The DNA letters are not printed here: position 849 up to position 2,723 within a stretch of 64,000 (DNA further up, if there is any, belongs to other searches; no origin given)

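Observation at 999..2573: Single polypeptide joining cytochrome b, two [4Fe-4S] clusters and an MvhD-type domain inside the oxidase operon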

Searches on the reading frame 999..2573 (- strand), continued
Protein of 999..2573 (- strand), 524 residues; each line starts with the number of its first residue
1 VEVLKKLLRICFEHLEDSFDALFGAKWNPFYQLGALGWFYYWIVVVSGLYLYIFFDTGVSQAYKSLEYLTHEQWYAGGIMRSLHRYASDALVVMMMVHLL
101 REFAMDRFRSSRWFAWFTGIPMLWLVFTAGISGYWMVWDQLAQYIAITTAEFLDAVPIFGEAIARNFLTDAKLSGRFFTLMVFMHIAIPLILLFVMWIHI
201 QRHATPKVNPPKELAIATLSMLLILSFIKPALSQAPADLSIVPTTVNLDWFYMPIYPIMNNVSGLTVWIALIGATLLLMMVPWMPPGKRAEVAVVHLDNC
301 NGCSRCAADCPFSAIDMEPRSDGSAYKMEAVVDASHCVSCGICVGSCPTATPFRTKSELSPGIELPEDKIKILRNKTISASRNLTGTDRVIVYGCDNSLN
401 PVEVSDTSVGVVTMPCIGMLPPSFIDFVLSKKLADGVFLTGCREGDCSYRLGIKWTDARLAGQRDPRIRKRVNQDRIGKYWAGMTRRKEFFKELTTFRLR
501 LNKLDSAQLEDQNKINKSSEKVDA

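Call 6: search_solved_structures(query=window:999-2573:-, max_evalue=0.01, show_alignments=3)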
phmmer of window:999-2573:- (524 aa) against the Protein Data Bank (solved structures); distinct sequences matched with E-value up to 0.01: 172 (the best 60 are shown).
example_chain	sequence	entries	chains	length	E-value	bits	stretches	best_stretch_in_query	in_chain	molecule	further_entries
6rqf_I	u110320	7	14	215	3e-19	72.1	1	27-200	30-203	Cytochrome b6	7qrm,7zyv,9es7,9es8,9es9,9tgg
7r0w_I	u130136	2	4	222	1.4e-17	66.6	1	27-195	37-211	Cytochrome b6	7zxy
1vf5_A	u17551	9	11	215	1.8e-17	66.2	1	27-199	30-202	CYTOCHROME B6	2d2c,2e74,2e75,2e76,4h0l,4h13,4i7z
1q90_B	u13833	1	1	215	3.5e-17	65.3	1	27-200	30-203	Cytochrome b6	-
2zt9_A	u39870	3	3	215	4e-17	65.1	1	27-198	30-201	Cytochrome b6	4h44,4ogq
8smr_I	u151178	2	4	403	3.8e-14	55.3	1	21-208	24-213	Cytochrome b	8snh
7rja_K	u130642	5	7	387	3e-12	49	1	27-205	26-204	Cytochrome b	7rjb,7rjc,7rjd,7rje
7jrg_C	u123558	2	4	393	6.6e-11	44.6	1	30-201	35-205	COB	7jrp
8e73_C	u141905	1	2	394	6.7e-11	44.6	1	30-201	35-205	COB (cyt b)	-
8bel_C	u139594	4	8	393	1e-10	43.9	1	30-201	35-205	Cytochrome b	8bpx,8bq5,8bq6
1ezv_C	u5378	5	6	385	1.2e-09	40.4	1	27-283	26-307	CYTOCHROME B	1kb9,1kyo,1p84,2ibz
3cx5_C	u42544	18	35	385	2.1e-09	39.6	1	27-283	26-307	CYTOCHROME B | CYTOCHROME B-C1 COMPLEX SUBUNIT 2, MITOCHONDRIAL; SYNONYM: COMPLEX III SUBUNIT 2, CORE PRO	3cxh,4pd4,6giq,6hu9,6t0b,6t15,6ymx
9h8t_J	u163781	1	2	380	2.6e-09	39.3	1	30-210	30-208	Cytochrome b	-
8zno_C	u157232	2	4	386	1.3e-08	36.9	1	30-201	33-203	Cytochrome b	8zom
9sfi_T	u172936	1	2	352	5.1e-08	35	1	295-357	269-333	4Fe-4S ferredoxin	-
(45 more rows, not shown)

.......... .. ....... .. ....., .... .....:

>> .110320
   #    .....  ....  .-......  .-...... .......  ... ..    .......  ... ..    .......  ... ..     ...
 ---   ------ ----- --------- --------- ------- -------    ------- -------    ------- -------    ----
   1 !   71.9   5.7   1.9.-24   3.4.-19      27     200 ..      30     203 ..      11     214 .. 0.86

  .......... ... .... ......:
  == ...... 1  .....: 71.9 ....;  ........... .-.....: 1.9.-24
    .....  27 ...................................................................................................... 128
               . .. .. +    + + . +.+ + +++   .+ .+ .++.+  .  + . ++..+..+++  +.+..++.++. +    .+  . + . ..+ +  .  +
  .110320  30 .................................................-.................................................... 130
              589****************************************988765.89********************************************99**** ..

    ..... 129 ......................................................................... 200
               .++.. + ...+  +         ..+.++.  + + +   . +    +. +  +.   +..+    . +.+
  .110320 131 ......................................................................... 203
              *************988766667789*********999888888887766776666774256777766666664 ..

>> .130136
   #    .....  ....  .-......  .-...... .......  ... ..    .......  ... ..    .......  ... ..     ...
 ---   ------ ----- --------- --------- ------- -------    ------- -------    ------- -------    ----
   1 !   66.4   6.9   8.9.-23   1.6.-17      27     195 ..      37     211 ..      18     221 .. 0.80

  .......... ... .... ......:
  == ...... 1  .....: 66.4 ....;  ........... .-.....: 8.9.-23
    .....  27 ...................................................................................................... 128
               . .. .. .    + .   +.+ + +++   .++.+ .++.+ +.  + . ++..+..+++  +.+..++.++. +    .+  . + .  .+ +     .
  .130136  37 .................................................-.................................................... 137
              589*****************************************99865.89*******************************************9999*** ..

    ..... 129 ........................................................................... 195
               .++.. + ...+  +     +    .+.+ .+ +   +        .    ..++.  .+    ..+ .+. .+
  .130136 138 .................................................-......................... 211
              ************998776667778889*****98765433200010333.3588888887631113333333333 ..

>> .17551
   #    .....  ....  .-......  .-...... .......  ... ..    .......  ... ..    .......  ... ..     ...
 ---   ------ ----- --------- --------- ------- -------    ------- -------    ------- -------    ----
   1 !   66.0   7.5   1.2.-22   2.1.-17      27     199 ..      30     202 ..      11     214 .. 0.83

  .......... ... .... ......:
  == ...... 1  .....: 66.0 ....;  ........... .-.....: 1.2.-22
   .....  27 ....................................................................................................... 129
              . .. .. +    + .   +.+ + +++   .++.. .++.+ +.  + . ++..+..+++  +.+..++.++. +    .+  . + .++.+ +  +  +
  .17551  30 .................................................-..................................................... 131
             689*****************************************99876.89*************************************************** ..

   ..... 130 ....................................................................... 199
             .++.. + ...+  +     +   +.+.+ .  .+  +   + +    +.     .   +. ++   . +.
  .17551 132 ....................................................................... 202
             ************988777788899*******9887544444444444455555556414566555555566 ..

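Call 13: find_encoding_contigs(protein=P0001, flank=10000, max_places=3)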
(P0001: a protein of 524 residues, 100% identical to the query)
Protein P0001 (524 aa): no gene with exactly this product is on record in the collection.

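Call 14: find_encoding_contigs(protein=P0084, flank=10000, max_places=3)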
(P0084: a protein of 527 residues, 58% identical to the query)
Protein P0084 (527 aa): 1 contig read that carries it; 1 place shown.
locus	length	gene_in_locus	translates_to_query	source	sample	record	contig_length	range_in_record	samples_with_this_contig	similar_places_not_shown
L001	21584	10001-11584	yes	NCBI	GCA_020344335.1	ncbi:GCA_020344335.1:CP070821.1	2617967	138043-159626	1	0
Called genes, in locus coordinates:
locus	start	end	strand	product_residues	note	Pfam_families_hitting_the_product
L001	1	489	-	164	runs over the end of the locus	PF16702:DUF5063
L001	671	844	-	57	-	PF00301:Rubredoxin, PF21349:RUBY_RBDX (faint)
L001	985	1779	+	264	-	PF08543:Phos_pyr_kin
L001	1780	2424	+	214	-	PF02581:TMP-TENI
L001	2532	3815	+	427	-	PF00202:Aminotran_3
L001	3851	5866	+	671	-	PF09335:VTT_dom, PF01569:PAP2, PF14067:LssY_C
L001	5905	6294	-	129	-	PF00072:Response_reg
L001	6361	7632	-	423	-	PF05345:He_PIG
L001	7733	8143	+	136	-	-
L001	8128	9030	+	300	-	PF01040:UbiA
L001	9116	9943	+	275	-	PF02630:SCO1-SenC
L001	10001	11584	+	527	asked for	PF00033:Cytochrome_B, PF13631:Cytochrom_B_N_2, PF00037:Fer4 (weak), PF12837:Fer4_6 (weak), PF13237:Fer4_10 (weak), PF12838:Fer4_7, PF13187:Fer4_9, PF02662:FlpD, +5 more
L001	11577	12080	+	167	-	-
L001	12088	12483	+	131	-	PF01814:Hemerythrin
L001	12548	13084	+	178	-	PF00196:GerE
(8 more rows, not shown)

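Call 17: find_encoding_contigs(protein=P0037, flank=10000, max_places=2)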
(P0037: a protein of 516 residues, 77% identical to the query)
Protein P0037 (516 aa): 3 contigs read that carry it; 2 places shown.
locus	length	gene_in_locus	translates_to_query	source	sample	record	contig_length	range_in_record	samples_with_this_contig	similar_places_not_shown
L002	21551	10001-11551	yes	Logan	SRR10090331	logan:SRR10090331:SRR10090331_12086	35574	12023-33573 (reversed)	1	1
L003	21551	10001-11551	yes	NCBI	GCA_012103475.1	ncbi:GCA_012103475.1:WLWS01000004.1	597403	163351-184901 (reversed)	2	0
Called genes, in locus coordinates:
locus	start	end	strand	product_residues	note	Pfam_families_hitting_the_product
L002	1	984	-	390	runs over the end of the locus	PF07715:Plug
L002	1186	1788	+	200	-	-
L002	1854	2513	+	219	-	-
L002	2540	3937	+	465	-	PF00115:COX1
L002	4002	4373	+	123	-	PF01152:Bac_globin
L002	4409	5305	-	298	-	PF02628:COX15-CtaA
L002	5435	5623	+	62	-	-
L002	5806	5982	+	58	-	-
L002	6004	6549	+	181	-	-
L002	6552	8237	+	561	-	PF00115:COX1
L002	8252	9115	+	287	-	PF01040:UbiA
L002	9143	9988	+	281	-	PF02630:SCO1-SenC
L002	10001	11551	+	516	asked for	PF00033:Cytochrome_B, PF13631:Cytochrom_B_N_2, PF00037:Fer4 (faint), PF13237:Fer4_10 (weak), PF14697:Fer4_21 (weak), PF12838:Fer4_7, PF13187:Fer4_9, PF02662:FlpD, +5 more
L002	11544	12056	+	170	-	-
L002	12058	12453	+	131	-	PF01814:Hemerythrin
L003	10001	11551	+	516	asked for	PF00033:Cytochrome_B, PF13631:Cytochrom_B_N_2, PF00037:Fer4 (faint), PF13237:Fer4_10 (weak), PF14697:Fer4_21 (weak), PF12838:Fer4_7, PF13187:Fer4_9, PF02662:FlpD, +5 more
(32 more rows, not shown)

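Call 18: find_encoding_contigs(protein=P0079, flank=10000, max_places=2)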
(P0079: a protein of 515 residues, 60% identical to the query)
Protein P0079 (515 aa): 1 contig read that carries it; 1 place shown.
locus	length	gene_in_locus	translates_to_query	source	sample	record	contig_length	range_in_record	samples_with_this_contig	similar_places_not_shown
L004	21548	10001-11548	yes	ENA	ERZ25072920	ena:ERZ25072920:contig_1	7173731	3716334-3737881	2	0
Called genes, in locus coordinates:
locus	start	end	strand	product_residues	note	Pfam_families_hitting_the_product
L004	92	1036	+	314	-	PF02423:OCD_Mu_crystall, PF01488:Shikimate_DH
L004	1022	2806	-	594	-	PF08447:PAS_3, PF13426:PAS_9 (weak), PF00512:HisKA, PF02518:HATPase_c, PF00072:Response_reg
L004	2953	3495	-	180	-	PF25199:nSTAND_NTPase5 (weak), PF03205:MobB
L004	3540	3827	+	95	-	-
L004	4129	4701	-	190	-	PF01966:HD (weak)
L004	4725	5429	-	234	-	PF00027:cNMP_binding, PF13545:HTH_Crp_2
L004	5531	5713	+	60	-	-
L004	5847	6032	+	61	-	-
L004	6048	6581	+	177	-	-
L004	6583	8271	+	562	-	PF00115:COX1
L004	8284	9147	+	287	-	PF01040:UbiA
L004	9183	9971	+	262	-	PF02630:SCO1-SenC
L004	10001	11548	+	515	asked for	PF00033:Cytochrome_B, PF13631:Cytochrom_B_N_2, PF00037:Fer4 (faint), PF12797:Fer4_2 (faint), PF12837:Fer4_6 (faint), PF12838:Fer4_7, PF13187:Fer4_9, PF02662:FlpD, +2 more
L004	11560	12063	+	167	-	-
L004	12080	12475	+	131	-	PF01814:Hemerythrin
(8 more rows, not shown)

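Call 19: find_encoding_contigs(protein=P0104, flank=10000, max_places=2)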
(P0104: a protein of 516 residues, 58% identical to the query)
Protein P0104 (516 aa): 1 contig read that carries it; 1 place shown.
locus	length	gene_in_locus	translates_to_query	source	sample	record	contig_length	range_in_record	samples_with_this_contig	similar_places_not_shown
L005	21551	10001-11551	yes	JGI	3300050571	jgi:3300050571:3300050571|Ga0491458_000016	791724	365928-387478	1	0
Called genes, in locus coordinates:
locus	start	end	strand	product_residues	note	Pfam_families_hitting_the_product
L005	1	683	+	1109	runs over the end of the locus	PF11739:YdbH-like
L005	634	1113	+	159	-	PF13617:Lipoprotein_19, PF07027:DUF1318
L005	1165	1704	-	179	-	-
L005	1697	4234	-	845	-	PF00924:MS_channel_2nd, PF21082:MS_channel_3rd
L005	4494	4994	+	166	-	-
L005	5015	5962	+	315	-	PF00656:Peptidase_C14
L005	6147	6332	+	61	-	-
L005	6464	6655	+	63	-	-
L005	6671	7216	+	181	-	-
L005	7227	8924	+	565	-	PF00115:COX1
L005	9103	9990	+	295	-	PF08534:Redoxin (weak), PF02630:SCO1-SenC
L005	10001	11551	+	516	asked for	PF00033:Cytochrome_B, PF13631:Cytochrom_B_N_2, PF12837:Fer4_6 (weak), PF12838:Fer4_7, PF13187:Fer4_9, PF13237:Fer4_10 (weak), PF14697:Fer4_21 (weak), PF02662:FlpD, +5 more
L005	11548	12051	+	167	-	-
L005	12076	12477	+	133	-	PF01814:Hemerythrin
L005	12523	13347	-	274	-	PF04116:FA_hydroxylase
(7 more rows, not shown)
